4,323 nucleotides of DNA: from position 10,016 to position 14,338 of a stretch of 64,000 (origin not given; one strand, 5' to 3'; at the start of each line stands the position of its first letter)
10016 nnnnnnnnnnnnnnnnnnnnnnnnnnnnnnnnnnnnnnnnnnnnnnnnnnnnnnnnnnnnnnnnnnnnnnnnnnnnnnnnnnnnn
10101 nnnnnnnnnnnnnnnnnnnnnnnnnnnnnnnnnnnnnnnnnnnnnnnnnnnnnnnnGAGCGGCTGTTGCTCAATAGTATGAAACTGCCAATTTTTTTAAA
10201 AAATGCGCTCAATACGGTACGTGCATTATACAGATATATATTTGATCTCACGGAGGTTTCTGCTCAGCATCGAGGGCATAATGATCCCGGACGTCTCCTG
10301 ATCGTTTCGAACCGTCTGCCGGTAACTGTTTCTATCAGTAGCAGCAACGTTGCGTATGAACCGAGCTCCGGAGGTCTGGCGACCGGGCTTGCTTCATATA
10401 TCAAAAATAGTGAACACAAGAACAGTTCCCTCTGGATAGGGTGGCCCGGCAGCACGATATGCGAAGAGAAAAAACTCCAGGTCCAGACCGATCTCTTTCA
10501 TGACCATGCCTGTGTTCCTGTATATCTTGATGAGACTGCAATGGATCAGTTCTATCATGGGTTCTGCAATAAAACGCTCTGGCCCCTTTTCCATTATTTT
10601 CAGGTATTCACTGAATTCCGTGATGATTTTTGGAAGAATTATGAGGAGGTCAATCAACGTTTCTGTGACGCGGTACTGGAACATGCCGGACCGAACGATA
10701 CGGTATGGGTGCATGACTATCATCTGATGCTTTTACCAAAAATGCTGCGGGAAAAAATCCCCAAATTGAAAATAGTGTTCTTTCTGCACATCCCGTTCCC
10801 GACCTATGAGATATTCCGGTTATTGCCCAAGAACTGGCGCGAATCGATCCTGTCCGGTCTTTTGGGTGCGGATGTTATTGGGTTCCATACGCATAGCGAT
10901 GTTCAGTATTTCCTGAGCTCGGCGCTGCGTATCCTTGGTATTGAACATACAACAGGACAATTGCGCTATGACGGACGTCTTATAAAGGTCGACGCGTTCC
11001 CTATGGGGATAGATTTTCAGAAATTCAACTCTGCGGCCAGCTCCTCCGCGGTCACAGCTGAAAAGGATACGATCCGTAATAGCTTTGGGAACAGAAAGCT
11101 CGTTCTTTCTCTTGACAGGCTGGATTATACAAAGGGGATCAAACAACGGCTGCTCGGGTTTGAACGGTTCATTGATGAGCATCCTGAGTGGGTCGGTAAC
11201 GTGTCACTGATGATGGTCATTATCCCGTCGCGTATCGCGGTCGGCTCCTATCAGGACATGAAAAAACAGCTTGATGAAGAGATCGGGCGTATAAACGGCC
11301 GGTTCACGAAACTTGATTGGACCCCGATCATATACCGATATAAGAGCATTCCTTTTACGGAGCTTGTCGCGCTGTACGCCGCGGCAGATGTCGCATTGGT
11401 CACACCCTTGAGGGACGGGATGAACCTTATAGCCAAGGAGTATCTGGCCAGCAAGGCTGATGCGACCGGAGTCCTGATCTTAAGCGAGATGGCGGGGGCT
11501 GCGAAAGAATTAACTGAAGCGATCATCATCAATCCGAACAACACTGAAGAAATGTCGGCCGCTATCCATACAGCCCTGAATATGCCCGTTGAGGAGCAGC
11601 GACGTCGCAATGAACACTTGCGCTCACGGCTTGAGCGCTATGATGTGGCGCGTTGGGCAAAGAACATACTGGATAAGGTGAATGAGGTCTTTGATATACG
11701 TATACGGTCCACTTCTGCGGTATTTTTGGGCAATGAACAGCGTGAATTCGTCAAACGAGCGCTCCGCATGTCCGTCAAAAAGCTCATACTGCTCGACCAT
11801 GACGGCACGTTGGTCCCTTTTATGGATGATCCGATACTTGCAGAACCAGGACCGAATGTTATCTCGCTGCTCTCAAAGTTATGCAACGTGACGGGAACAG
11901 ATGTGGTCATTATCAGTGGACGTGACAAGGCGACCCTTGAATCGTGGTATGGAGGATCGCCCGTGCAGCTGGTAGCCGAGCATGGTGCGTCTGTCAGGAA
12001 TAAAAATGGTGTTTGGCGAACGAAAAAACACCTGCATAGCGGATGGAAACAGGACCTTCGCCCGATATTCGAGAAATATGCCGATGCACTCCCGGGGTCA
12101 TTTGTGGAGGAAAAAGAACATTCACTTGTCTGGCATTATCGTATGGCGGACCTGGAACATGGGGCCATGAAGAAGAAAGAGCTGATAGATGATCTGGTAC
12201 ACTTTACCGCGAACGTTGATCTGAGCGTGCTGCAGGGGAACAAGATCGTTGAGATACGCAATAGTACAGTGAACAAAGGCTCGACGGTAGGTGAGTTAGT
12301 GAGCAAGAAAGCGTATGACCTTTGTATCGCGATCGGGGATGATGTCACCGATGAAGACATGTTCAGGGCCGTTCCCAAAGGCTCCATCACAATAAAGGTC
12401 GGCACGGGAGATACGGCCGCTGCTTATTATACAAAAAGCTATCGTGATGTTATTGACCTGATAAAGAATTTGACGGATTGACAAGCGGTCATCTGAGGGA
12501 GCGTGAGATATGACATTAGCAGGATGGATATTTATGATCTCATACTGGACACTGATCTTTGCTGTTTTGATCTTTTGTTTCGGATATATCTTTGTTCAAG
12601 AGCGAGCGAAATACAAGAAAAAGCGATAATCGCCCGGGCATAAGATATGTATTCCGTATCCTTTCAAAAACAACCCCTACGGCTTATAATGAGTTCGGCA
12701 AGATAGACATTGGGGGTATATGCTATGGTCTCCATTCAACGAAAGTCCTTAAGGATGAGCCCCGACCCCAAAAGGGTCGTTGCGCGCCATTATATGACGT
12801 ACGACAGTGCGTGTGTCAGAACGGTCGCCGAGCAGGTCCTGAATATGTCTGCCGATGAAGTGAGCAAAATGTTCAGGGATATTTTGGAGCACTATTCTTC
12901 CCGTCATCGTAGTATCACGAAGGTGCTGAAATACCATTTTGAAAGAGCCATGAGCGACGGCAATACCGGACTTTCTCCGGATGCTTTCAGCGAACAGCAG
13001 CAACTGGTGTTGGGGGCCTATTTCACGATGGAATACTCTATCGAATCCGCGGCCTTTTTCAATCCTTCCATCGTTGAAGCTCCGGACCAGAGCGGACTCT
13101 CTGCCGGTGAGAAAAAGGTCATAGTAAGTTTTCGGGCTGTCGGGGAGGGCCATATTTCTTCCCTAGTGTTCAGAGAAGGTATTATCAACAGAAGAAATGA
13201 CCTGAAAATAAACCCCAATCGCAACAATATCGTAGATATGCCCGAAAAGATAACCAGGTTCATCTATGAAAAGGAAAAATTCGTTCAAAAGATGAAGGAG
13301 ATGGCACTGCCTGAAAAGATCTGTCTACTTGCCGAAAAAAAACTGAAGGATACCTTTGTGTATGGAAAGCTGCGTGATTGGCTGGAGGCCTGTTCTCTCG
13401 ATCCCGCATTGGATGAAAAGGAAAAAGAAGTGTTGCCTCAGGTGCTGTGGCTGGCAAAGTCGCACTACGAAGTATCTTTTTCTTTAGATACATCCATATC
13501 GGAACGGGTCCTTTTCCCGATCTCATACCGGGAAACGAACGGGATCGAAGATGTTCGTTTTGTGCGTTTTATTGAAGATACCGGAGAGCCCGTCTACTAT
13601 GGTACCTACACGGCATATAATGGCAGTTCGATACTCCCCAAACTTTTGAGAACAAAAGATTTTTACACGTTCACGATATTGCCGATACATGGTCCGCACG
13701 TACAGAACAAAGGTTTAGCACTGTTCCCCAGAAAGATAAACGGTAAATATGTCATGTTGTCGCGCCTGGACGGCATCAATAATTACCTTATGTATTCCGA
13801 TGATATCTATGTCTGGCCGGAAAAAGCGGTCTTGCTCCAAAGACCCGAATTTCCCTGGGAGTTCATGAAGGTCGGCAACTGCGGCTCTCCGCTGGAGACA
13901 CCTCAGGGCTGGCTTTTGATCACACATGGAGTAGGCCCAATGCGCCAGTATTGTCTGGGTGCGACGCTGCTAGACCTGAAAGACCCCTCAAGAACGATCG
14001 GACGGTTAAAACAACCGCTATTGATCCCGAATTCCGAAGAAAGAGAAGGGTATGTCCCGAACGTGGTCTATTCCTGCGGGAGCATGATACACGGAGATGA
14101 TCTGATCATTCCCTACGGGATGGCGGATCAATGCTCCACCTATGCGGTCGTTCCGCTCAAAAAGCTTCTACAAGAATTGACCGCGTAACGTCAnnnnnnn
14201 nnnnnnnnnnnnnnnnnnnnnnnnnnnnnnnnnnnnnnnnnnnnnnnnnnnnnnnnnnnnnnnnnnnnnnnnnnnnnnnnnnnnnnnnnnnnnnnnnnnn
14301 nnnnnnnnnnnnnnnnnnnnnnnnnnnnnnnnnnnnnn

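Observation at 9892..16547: Twin cation-type riboswitches head two convergent carbohydrate/osmolyte units: a candidate salt-sensing osmoprotection regulon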

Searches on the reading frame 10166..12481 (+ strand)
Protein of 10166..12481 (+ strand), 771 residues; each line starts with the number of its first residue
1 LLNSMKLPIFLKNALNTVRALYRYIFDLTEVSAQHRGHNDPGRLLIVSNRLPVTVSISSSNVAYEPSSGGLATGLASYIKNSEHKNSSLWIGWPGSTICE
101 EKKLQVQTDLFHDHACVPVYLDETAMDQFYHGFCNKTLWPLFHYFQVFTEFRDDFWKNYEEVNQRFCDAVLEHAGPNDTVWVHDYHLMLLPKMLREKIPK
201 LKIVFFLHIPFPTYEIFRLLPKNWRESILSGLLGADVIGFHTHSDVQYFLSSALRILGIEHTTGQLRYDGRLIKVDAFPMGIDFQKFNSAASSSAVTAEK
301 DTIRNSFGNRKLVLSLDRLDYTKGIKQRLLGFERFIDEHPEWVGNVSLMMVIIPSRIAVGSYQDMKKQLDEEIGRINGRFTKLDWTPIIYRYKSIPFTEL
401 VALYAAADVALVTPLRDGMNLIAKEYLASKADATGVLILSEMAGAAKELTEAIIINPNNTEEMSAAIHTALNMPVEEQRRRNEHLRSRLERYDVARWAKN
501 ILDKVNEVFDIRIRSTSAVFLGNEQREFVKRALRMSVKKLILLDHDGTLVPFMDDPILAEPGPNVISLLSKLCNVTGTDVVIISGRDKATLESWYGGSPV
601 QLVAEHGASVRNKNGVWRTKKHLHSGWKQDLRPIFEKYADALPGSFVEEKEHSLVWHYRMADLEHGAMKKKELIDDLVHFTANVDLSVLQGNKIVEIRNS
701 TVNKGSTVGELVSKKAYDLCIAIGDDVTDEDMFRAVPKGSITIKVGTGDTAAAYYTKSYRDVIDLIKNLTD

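Call 9: search_protein_families(library=pfam, proteins=[window:10166-12481:+], max_evalue=0.001)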
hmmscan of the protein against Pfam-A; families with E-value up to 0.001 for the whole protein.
window:10166-12481:+ (771 aa): 3 families
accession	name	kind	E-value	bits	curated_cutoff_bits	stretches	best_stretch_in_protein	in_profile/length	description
PF00982.27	Glyco_transf_20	-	7.4e-158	526.6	32.5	1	43-506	2-472/473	Glycosyltransferase family 20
PF02358.22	Trehalose_PPase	-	9.2e-50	169.4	27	1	542-749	1-219/235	Trehalose-phosphatase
PF08282.18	Hydrolase_3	-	4.8e-05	23.7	20.9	0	687-739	171-225/255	haloacid dehalogenase-like hydrolase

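Call 32: find_homologous_proteins(query=window:10166-12481:+, max_evalue=1e-80)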
Query window:10166-12481:+ (771 aa): 8000 proteins with E <= 1e-80 among 8000 candidates; the best 120 are listed.
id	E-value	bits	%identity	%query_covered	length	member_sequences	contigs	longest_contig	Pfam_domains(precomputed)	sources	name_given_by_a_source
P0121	0.0e+0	1764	100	99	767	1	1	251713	PF00982.28,PF02358.23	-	-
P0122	1.8e-288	977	57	94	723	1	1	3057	PF00982.28,PF02358.23,PF08282.19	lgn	-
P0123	5.3e-281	952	56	94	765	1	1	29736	PF00982.28,PF02358.23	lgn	-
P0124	9.9e-280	948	57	94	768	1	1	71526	PF00982.28,PF02358.23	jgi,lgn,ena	-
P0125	1.3e-276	938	55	95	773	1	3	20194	PF00982.28,PF02358.23,PF08282.19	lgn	-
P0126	1.1e-275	935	54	96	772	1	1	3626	PF00534.27,PF00982.28,PF02358.23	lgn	-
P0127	8.4e-267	905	52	99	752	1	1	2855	PF00982.28,PF02358.23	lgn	-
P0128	4.6e-259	880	52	94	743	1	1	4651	PF00982.28,PF02358.23,PF08282.19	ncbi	-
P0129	1.6e-258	878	51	94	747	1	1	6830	PF00982.28,PF02358.23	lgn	-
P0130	3.0e-257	874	52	94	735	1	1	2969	PF00982.28,PF02358.23,PF08282.19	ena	-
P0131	1.3e-256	872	52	95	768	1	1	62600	PF00982.28,PF02358.23,PF08282.19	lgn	-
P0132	8.6e-256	869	52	94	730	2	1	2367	PF00982.28,PF02358.23,PF08282.19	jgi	-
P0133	1.8e-255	868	52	95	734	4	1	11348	PF00982.28,PF02358.23,PF08282.19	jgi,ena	-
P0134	2.2e-255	868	51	95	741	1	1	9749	PF00982.28,PF02358.23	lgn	-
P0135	8.8e-255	866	52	94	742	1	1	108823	PF00982.28,PF02358.23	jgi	jgi:trehalose 6-phosphate synthase/phosphatase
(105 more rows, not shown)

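Call 33: find_encoding_contigs(protein=P0123, flank=10000, max_places=1)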
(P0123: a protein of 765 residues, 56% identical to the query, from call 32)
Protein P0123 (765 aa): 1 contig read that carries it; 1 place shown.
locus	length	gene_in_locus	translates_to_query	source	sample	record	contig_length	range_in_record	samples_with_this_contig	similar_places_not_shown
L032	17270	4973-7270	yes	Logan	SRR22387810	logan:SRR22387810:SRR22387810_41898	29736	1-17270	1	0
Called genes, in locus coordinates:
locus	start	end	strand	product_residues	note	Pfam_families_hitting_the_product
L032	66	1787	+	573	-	-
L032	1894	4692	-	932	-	PF01326:PPDK_N, PF00391:PEP-utilizers, PF02896:PEP-utilizers_C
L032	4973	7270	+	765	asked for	PF00982:Glyco_transf_20, PF02358:Trehalose_PPase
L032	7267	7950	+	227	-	PF19027:DUF5752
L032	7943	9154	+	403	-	PF21269:TreT_GT1, PF20706:GT4-conflict (faint), PF00534:Glycos_transf_1, PF13692:Glyco_trans_1_4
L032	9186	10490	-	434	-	PF13606:Ank_3 (faint)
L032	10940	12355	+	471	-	-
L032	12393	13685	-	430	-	PF00275:EPSP_synthase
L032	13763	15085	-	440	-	PF01743:PolyA_pol, PF12627:PolyA_pol_RNAbd, PF01966:HD, PF13735:tRNA_NucTran2_2 (faint)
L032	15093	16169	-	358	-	PF14238:DUF4340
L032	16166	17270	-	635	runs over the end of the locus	PF23357:DUF7088, PF09822:ABC_transp_aux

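Call 34: find_encoding_contigs(protein=P0124, flank=10000, max_places=1)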
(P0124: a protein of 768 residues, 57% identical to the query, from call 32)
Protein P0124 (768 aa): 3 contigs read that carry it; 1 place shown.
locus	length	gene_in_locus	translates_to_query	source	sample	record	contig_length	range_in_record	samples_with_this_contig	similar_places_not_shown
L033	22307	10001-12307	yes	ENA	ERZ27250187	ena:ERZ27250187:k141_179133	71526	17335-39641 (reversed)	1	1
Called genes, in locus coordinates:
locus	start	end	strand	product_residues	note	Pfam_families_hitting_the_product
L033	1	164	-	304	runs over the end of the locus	PF02743:dCache_1, PF22673:MCP-like_PDC_1, PF17201:Cache_3-Cache_2 (weak)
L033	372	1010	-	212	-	PF04028:DUF374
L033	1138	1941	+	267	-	-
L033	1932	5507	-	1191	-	-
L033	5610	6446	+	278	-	PF03807:F420_oxidored, PF14748:P5CR_dimer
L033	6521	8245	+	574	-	PF03577:Peptidase_C69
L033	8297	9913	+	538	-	PF00128:Alpha-amylase, PF23915:SusG_C (faint)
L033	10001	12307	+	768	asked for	PF00982:Glyco_transf_20, PF02358:Trehalose_PPase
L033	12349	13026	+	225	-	PF19027:DUF5752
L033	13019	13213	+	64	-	PF21269:TreT_GT1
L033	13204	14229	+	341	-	PF21269:TreT_GT1, PF00534:Glycos_transf_1, PF20706:GT4-conflict (weak), PF13692:Glyco_trans_1_4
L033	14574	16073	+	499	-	PF00005:ABC_tran, PF02463:SMC_N (faint), PF05729:NACHT (faint), PF13304:AAA_21 (faint), PF13401:AAA_22 (faint), PF13476:AAA_23 (faint), PF13555:AAA_29 (faint), PF00005:ABC_tran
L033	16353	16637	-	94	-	-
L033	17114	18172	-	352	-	PF04055:Radical_SAM, PF13353:Fer4_12 (weak)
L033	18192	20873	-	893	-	PF00521:DNA_topoisoIV, PF03989:DNA_gyraseA_C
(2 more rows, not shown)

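Call 35: find_encoding_contigs(protein=P0125, flank=10000, max_places=1)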
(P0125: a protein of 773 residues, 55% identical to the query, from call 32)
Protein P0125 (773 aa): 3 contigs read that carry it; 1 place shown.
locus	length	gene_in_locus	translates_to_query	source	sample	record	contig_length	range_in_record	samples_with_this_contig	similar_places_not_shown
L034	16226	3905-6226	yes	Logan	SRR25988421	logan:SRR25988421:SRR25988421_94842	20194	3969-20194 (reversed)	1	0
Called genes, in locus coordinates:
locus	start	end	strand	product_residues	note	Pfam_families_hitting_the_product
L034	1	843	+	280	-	?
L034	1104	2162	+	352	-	PF21088:MS_channel_1st, PF00924:MS_channel_2nd, PF21082:MS_channel_3rd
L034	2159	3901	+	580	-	PF19291:TREH_N, PF00723:Glyco_hydro_15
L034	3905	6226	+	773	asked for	PF00982:Glyco_transf_20, PF02358:Trehalose_PPase, PF08282:Hydrolase_3 (faint)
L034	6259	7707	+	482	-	PF00474:SSF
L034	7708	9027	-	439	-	PF07690:MFS_1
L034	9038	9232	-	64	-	PF02823:ATP-synt_DE_N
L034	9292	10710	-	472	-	PF02874:ATP-synt_ab_N, PF00006:ATP-synt_ab, PF22919:ATP-synt_VA_C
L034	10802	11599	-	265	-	PF00231:ATP-synt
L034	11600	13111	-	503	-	PF02874:ATP-synt_ab_N, PF00006:ATP-synt_ab, PF00306:ATP-synt_ab_C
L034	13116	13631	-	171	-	PF00213:OSCP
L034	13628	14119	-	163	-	PF00430:ATP-synt_B, PF05405:Mt_ATP-synt_B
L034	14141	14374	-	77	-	PF00137:ATP-synt_C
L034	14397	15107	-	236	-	PF00119:ATP-synt_A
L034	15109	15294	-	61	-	PF09527:ATPase_gene1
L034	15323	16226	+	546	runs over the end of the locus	-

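Call 57: search_protein_families(library=ncbifam, proteins=[window:10166-12481:+], max_evalue=0.001)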
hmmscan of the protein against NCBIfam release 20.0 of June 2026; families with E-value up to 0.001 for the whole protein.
window:10166-12481:+ (771 aa): 11 families
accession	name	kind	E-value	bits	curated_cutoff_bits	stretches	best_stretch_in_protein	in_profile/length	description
NF011071.0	PRK14501.1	equivalog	1.6e-296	985.4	634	1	43-770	3-725/729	bifunctional alpha,alpha-trehalose-phosphate synthase (UDP-forming)/trehalose-phosphatase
TIGR02400.1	trehalose_OtsA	equivalog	3.5e-172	573.2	564.85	1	43-506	1-455/456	alpha,alpha-trehalose-phosphate synthase (UDP-forming)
TIGR02398.1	gluc_glyc_Psyn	equivalog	3.6e-119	398.6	569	2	257-508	232-483/487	glucosylglycerol-phosphate synthase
NF007513.0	PRK10117.1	equivalog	3.1e-100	336.4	759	1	43-510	3-456/474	alpha,alpha-trehalose-phosphate synthase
TIGR00685.1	T6PP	equivalog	1.6e-39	136.3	68.05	1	538-770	3-249/250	trehalose-phosphatase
NF007560.0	PRK10187.1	equivalog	1.7e-21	76.7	327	1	536-770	12-244/266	trehalose-phosphatase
TIGR01484.1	HAD-SF-IIB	subfamily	2.5e-20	73.5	41.8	1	540-736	1-215/221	HAD-IIB family hydrolase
TIGR04047.1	MSMEG_0565_glyc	hypoth_equivalog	8.9e-07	28.3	259.85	1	275-496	161-362/373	MSMEG_0565 family glycosyltransferase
TIGR01487.1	Pglycolate_arch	equivalog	3.5e-05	23.8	122.75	1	539-736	2-182/215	phosphoglycolate phosphatase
TIGR00099.1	Cof-subfamily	subfamily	4.1e-05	23.3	137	0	680-739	166-226/256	Cof-type HAD-IIB family hydrolase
NF047684.1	TeichurnBiosyTuaC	equivalog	0.00069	18.6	550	0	405-508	288-389/391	teichuronic acid biosynthesis protein TuaC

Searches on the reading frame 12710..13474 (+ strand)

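Call 61: search_protein_families(library=pfam, proteins=[window:12710-13474:+], max_evalue=5)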
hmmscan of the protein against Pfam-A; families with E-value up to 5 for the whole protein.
window:12710-13474:+ (255 aa): 3 families
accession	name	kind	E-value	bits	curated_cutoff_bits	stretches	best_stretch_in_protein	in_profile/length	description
PF13387.12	Lnb_N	-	0.021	14.8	22.2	1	14-63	79-124/175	Lnb N-terminal periplasmic domain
PF25100.1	DUF7809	-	0.024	15.3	27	1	39-85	80-128/160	Domain of unknown function (DUF7809)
PF01196.24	Ribosomal_L17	-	0.045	15.1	27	1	37-79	45-85/97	Ribosomal protein L17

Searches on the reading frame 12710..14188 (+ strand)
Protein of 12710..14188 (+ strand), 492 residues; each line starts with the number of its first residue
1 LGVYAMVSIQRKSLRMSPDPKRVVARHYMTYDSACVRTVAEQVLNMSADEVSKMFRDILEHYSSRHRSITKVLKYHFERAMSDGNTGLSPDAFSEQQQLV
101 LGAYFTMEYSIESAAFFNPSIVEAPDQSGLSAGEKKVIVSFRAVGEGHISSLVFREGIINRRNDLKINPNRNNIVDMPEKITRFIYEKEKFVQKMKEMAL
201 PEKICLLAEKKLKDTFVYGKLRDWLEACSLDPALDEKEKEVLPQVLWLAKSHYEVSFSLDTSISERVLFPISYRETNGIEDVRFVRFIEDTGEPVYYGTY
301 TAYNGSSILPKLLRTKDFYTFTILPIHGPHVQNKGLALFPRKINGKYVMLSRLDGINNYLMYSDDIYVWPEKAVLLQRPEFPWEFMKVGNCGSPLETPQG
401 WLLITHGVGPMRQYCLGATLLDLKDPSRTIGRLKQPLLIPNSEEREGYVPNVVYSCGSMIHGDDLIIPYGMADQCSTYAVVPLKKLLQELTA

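Call 9: search_protein_families(library=pfam, proteins=[window:12710-14188:+], max_evalue=0.001)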
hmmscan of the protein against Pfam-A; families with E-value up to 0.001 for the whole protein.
window:12710-14188:+ (492 aa): 1 family
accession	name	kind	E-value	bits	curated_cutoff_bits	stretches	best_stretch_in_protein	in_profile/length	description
PF04041.19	Glyco_hydro_130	-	4.6e-31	108.4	26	1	264-488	84-316/320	beta-1,4-mannooligosaccharide phosphorylase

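Call 56: search_solved_structures(query=window:12710-14188:+, max_evalue=0.01)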
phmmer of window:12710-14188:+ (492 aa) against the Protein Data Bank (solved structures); distinct sequences matched with E-value up to 0.01: 18.
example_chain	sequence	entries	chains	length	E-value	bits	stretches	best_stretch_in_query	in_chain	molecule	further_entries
9fj8_A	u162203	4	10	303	2.8e-35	125.4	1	272-485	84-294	1,2-beta-oligomannan phosphorylase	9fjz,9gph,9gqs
7fip_A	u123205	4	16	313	3.8e-32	115.1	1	275-485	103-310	Beta-1,2-mannobiose phosphorylase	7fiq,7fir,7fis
9eqq_A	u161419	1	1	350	2.9e-29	105.6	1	274-489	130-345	Uhgb_MS mannoside synthase from an unknown human gut bacterium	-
9erg_A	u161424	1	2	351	2.9e-29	105.6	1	274-489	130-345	Uhgb_MS mannoside synthase from an unknown human gut bacterium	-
9erh_A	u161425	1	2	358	3.1e-29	105.5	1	274-489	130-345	Uhgb_MS mannoside synthase from an unknown human gut bacterium in complex with 1,2-beta-ma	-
5b0p_A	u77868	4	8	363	2.4e-28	102.6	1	257-490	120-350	Lin0857 protein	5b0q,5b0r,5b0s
1vkd_A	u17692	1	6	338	9.3e-28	100.6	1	294-474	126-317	conserved hypothetical protein TM1225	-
4udg_A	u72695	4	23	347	6.2e-18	68.2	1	288-479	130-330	UHGB_MP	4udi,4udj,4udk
4udk_E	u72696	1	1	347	6.2e-18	68.2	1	288-479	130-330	UHGB_MP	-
5ayd_A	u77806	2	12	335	5.5e-17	65.1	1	332-481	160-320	Beta-1,4-mannooligosaccharide phosphorylase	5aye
3was_A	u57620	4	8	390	7.1e-11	44.9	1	311-477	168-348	4-O-beta-D-mannosyl-D-glucose phosphorylase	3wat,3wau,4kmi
5ay9_A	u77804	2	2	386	3.4e-09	39.4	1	312-487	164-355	4-O-beta-D-mannosyl-D-glucose phosphorylase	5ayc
3r67_A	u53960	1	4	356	2e-06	30.3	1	411-481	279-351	putative Glycosidase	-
3taw_A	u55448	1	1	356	6e-06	28.7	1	341-480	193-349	Hypothetical glycoside hydrolase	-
4onz_A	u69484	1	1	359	8.8e-06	28.2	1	334-482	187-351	putative glycoside hydrolase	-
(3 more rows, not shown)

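Call 57: search_protein_families(library=ncbifam, proteins=[window:12710-14188:+], max_evalue=0.001)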
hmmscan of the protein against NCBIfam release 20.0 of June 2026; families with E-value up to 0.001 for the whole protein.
window:12710-14188:+ (492 aa): 3 families
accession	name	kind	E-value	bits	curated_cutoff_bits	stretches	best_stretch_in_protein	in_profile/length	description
NF050092.1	BtaManbiosPhlase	equivalog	2.2e-44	151.8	550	1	246-490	109-350/351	BtaManbiosPhlase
NF052550.1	BManbPhaseBMBP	equivalog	9.3e-42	143.4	450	1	263-486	74-294/296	beta-1,2-mannobiose phosphorylase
NF058598.1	BetMansidBT3780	equivalog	3.8e-06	26.3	550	1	412-481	291-362/366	beta-1,2-mannosidase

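Call 64: find_homologous_proteins(query=window:12710-14188:+, max_evalue=1e-20)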
Query window:12710-14188:+ (492 aa): 8000 proteins with E <= 1e-20 among 8000 candidates; the best 120 are listed.
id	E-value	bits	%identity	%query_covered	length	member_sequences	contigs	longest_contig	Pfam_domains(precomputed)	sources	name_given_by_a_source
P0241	0.0e+0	1098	100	97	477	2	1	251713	PF04041.20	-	-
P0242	1.3e-246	837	73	99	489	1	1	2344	PF04041.20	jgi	jgi:predicted GH43/DUF377 family glycosyl hydrolase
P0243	1.7e-245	834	72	99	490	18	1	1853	PF04041.20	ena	-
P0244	3.3e-244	829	71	99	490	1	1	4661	PF04041.20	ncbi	-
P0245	2.4e-232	790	68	97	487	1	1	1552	PF04041.20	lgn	-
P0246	2.4e-227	774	67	97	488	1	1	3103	PF04041.20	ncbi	ncbi:MAG: glycoside hydrolase family 130 protein [bacterium]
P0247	4.2e-227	773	67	99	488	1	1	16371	PF04041.20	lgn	-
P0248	7.6e-215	733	68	93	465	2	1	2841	PF04041.20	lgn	-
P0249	3.0e-208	711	77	78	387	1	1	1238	PF04041.20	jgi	jgi:predicted GH43/DUF377 family glycosyl hydrolase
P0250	6.1e-205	700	62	99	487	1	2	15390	PF04041.20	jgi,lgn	jgi:predicted GH43/DUF377 family glycosyl hydrolase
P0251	6.5e-201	687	60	99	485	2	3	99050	PF04041.20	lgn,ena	-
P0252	6.1e-186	637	56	98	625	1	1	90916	PF04041.20,PF00072.31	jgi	jgi:beta-1,2-mannobiose phosphorylase / 1,2-beta-oligomannan phosphorylase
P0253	9.8e-184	630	55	98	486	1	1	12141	PF04041.20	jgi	-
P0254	1.0e-183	630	55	98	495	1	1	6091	PF04041.20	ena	-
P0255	7.7e-182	624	54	99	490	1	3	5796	PF04041.20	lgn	-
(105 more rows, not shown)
